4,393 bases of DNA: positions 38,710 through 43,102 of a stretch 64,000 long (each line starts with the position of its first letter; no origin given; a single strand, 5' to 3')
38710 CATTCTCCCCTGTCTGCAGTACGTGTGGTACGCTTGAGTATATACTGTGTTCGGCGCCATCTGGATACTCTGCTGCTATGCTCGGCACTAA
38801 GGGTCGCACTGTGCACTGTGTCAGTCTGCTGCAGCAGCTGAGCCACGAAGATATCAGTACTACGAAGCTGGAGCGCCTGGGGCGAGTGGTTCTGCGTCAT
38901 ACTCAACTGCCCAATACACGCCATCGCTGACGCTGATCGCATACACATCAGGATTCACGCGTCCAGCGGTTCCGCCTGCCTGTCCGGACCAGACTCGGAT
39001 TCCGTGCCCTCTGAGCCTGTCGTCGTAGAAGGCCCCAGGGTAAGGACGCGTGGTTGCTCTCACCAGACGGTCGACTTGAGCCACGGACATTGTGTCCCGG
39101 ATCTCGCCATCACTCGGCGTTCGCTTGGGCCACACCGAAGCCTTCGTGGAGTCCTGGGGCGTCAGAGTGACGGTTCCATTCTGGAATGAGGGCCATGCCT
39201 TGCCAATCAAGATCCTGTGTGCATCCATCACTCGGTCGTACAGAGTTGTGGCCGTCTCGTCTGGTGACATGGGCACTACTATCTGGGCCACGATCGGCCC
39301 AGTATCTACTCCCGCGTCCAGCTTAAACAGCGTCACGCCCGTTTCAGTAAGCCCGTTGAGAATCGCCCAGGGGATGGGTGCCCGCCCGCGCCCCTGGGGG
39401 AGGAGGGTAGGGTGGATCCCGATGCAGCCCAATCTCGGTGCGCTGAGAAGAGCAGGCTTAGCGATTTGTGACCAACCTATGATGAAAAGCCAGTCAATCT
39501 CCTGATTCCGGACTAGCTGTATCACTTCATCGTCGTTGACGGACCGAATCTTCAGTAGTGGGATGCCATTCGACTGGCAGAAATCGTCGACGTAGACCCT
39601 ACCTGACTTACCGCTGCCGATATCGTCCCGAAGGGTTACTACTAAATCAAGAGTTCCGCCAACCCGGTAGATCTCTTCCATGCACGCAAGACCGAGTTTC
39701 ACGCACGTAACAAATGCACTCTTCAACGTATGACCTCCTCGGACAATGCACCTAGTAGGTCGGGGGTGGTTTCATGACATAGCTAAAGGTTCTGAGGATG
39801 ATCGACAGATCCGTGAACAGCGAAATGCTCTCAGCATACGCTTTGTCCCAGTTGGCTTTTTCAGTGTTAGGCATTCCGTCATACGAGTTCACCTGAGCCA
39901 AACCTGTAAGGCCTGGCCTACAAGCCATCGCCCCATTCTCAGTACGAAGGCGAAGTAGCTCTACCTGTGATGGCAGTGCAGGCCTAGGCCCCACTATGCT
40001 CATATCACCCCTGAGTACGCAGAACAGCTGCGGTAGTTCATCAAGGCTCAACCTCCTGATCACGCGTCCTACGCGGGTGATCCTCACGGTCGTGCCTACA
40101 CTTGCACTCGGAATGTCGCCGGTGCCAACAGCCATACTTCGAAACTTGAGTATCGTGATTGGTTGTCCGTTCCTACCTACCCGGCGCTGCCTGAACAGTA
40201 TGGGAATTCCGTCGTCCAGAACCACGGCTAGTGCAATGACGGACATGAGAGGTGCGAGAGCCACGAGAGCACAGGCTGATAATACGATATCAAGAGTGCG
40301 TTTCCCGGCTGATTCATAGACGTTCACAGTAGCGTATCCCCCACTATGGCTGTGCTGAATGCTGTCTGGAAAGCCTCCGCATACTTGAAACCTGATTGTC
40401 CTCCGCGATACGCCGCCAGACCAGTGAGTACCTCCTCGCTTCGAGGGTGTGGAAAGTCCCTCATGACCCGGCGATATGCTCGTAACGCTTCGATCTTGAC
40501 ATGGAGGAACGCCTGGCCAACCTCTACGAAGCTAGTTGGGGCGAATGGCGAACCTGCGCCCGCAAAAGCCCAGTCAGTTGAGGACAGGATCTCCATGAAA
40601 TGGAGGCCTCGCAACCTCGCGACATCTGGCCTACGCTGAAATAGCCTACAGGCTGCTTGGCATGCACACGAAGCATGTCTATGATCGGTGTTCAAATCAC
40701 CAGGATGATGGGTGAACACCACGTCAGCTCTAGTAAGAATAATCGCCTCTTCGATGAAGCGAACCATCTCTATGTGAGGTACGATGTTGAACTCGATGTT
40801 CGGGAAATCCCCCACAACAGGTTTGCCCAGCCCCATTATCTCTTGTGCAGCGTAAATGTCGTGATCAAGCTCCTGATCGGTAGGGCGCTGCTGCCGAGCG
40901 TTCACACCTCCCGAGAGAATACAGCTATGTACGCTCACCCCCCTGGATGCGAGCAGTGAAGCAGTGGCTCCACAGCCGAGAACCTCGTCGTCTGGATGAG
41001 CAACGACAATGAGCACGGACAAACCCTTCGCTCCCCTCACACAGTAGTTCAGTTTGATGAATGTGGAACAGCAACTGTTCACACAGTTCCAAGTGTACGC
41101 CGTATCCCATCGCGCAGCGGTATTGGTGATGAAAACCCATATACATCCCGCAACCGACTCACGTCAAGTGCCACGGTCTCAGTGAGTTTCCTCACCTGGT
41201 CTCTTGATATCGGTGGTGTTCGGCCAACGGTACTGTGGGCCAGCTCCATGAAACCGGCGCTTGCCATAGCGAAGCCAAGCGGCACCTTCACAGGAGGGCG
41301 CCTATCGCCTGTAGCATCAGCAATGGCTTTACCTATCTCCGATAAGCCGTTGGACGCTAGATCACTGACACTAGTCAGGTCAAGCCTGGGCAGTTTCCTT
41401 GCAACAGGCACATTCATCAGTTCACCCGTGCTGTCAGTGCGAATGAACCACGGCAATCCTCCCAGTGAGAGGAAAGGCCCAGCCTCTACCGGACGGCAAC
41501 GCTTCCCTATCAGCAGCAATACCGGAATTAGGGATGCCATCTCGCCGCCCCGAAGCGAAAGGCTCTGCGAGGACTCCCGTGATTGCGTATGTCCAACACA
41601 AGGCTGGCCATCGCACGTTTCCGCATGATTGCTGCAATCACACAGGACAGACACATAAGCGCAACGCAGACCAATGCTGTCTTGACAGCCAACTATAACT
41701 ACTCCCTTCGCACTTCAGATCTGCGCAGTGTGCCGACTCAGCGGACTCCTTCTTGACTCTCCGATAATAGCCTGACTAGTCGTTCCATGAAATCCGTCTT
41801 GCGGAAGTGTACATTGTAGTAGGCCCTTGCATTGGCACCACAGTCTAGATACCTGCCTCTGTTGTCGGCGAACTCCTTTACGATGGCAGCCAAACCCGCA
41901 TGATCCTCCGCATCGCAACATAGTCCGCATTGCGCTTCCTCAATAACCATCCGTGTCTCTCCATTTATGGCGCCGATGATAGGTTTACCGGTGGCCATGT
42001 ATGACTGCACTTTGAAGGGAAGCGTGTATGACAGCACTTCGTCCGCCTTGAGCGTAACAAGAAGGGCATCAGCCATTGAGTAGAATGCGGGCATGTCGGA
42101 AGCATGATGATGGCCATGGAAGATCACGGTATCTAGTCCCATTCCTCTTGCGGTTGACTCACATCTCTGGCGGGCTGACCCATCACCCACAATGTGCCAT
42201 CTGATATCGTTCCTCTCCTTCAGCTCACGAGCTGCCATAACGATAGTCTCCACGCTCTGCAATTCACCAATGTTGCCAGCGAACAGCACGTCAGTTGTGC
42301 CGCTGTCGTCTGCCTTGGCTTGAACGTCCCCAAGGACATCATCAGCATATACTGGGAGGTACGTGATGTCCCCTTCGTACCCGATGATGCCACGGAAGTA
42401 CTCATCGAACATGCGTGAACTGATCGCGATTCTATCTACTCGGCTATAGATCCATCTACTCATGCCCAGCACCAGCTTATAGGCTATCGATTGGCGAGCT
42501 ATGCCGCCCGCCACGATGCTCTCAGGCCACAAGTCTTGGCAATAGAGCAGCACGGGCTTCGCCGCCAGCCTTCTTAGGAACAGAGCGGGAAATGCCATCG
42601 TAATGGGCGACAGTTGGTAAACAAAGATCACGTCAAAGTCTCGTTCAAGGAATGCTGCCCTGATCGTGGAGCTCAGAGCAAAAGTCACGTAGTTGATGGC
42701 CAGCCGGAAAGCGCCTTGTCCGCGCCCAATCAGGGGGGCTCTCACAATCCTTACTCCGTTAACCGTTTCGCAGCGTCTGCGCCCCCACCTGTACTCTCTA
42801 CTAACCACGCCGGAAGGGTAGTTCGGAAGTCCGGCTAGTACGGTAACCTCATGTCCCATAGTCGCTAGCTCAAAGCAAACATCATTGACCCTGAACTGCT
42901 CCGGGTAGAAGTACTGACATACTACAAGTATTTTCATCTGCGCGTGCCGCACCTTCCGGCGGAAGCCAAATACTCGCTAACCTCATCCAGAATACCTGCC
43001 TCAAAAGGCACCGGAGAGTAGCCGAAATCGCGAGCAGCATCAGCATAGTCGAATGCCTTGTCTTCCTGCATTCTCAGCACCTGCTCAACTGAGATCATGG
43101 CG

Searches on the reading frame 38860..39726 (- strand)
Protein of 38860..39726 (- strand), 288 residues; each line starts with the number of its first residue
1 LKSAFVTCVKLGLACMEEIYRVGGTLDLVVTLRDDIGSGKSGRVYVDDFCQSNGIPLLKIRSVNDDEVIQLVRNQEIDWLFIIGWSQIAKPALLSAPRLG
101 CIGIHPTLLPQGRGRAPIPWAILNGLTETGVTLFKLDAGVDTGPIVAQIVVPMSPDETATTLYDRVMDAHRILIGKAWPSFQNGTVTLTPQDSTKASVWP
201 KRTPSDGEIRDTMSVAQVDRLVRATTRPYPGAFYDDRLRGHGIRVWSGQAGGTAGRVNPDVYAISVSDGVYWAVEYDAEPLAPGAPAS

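Call 44: search_protein_families(library=pfam, proteins=[window:38860-39726:-], max_evalue=0.001)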
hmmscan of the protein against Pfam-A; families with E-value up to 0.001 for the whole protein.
window:38860-39726:- (288 aa): 2 families
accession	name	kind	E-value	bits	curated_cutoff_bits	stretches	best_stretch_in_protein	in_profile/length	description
PF00551.24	Formyl_trans_N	-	4.2e-26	92.2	26.1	1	58-172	61-175/181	Formyl transferase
PF02911.23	Formyl_trans_C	-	0.00012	22.6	21.1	1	203-251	3-48/100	Formyl transferase, C-terminal domain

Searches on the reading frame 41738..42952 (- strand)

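Call 45: search_protein_families(library=pfam, proteins=[window:41738-42952:-], max_evalue=0.001)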
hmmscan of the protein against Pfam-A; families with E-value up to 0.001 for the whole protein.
window:41738-42952:- (404 aa): 5 families
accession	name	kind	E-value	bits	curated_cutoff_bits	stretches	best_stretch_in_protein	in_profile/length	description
PF13692.12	Glyco_trans_1_4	-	4.9e-18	66.2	27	1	221-362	3-140/142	Glycosyl transferases group 1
PF00534.26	Glycos_transf_1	-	6.6e-18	65.3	26.4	1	216-376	12-170/172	Glycosyl transferases group 1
PF13579.12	Glyco_trans_4_4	-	1.3e-14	55.3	29.7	1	21-200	6-156/158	Glycosyl transferase 4-like domain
PF13439.12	Glyco_transf_4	-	7.4e-09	36.3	28.5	1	23-199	9-162/170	Glycosyltransferase Family 4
PF13524.12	Glyco_trans_1_2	-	0.00093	19.6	25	0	242-378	7-128/144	Glycosyl transferase-like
